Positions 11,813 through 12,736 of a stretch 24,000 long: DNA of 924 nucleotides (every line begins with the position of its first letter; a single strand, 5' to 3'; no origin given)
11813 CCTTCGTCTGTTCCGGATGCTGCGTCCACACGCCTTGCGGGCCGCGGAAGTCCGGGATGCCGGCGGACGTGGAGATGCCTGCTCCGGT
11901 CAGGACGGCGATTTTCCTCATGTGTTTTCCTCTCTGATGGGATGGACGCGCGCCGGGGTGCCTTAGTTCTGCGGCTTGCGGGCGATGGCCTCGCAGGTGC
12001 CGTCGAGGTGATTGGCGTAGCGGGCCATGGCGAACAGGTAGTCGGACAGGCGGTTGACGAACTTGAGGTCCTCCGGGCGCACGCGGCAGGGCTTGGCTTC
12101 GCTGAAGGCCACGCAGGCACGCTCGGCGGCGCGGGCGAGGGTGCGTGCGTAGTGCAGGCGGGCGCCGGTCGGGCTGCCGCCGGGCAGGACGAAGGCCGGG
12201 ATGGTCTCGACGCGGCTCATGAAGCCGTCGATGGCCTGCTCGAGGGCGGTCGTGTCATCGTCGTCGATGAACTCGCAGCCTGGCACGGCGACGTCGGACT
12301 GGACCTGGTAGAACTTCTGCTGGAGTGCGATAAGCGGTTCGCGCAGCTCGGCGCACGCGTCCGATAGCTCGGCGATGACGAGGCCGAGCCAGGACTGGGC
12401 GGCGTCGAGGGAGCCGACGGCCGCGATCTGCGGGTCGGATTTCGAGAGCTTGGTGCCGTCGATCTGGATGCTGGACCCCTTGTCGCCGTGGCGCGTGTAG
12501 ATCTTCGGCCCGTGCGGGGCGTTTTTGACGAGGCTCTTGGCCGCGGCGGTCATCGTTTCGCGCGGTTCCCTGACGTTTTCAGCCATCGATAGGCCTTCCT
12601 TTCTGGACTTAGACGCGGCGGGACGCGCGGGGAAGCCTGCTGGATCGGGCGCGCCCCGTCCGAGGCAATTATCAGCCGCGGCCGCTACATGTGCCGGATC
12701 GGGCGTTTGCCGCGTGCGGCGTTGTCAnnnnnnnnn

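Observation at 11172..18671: Co-directional nrdJ-ECF transporter-PduO adenosyltransferase-sirtuin cluster: a candidate self-contained corrinoid import, activation and use module under NrdR control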

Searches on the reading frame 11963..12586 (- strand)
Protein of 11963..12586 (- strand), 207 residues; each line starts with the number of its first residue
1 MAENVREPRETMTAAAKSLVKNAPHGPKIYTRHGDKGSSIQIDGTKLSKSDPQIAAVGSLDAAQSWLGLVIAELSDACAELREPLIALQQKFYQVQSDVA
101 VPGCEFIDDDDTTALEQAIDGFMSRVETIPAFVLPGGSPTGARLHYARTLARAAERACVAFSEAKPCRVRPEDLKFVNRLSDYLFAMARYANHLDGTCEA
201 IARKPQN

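Call 4: search_protein_families(library=pfam, proteins=[window:11963-12586:-], max_evalue=0.01)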
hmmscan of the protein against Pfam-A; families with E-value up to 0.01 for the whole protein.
window:11963-12586:- (207 aa): 1 family
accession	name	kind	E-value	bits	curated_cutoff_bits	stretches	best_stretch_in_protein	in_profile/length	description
PF01923.23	Cob_adeno_trans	-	1.3e-44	152.7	24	1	29-191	1-171/171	Cobalamin adenosyltransferase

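Call 5: search_protein_families(library=ncbifam, proteins=[window:11963-12586:-], max_evalue=0.01)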
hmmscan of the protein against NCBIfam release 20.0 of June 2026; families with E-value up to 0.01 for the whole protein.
window:11963-12586:- (207 aa): 1 family
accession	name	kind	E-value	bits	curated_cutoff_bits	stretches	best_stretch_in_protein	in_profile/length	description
TIGR00636.1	PduO_Nterm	equivalog_domain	1.5e-39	135.4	108.45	1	30-200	1-168/171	cob(I)yrinic acid a,c-diamide adenosyltransferase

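Call 6: find_encoding_contigs(protein=window:11963-12586:-, flank=10000, max_places=6)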
Protein window:11963-12586:- (207 aa): 24 contigs read that carry it; 6 places shown.
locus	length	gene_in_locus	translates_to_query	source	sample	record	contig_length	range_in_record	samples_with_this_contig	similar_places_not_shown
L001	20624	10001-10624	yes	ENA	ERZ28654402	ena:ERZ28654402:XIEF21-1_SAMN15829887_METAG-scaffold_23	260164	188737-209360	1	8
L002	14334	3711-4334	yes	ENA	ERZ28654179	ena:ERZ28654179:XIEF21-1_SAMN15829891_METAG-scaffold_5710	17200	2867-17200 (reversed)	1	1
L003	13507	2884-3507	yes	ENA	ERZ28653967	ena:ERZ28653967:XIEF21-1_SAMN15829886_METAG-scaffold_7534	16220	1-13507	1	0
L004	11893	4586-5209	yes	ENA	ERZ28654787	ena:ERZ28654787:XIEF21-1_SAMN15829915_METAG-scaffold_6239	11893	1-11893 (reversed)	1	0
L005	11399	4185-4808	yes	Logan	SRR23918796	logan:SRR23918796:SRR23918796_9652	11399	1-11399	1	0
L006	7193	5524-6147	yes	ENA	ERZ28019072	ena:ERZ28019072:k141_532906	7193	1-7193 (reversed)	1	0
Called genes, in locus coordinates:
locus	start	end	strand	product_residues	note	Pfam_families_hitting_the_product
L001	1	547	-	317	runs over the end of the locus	PF01026:TatD_DNase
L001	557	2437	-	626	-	PF00133:tRNA-synt_1, PF01406:tRNA-synt_1e (faint), PF09334:tRNA-synt_1g, PF19303:Anticodon_3 (faint), PF08264:Anticodon_1 (weak)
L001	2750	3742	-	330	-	PF00590:TP_methylase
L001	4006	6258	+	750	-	PF17975:RNR_Alpha, PF21995:RNR-II_ins_dom, PF02867:Ribonuc_red_lgC (faint)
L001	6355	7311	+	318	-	-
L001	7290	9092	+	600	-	PF00005:ABC_tran, PF02463:SMC_N (faint), PF03193:RsgA_GTPase (faint), PF13191:AAA_16 (faint), PF13481:AAA_25 (faint), PF13304:AAA_21 (weak), PF00005:ABC_tran, PF13304:AAA_21 (weak), +4 more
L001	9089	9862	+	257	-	PF07155:ECF-ribofla_trS, PF12822:ECF_trnsprt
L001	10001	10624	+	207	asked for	PF01923:Cob_adeno_trans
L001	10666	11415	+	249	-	PF02146:SIR2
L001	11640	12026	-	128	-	PF02537:CRCB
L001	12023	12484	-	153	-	PF02537:CRCB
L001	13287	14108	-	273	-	PF07685:GATase_3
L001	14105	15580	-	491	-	PF08245:Mur_ligase_M, PF08353:MurT_C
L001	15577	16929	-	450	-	PF00772:DnaB, PF13481:AAA_25, PF03796:DnaB_C, PF06745:ATPase (weak)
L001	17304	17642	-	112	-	PF00543:P-II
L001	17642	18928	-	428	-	PF00909:Ammonium_transp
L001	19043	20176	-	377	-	PF02881:SRP54_N, PF00448:SRP54, PF13604:AAA_30 (weak), PF01656:CbiA (faint)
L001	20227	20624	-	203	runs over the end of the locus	-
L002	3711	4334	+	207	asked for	PF01923:Cob_adeno_trans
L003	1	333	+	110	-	?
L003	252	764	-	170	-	-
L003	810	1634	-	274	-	-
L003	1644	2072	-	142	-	-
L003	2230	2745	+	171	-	PF07155:ECF-ribofla_trS, PF12822:ECF_trnsprt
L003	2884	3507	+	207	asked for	PF01923:Cob_adeno_trans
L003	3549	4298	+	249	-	PF02146:SIR2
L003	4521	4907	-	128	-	PF02537:CRCB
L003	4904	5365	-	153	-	PF02537:CRCB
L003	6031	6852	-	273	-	PF07685:GATase_3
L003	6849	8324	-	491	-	PF08245:Mur_ligase_M, PF08353:MurT_C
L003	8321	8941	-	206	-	PF03796:DnaB_C, PF13481:AAA_25 (weak)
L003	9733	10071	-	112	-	PF00543:P-II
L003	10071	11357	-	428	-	PF00909:Ammonium_transp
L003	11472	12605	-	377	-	PF02881:SRP54_N, PF00448:SRP54, PF13604:AAA_30 (weak), PF01656:CbiA (faint)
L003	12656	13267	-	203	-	-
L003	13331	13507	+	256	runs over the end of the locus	PF00440:TetR_N, PF21943:TetR_C_46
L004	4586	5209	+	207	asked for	PF01923:Cob_adeno_trans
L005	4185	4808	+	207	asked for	PF01923:Cob_adeno_trans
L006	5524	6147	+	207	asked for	PF01923:Cob_adeno_trans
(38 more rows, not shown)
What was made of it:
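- Tried and rejected: L003 looked like a strain with a truncated S gene (call 6).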
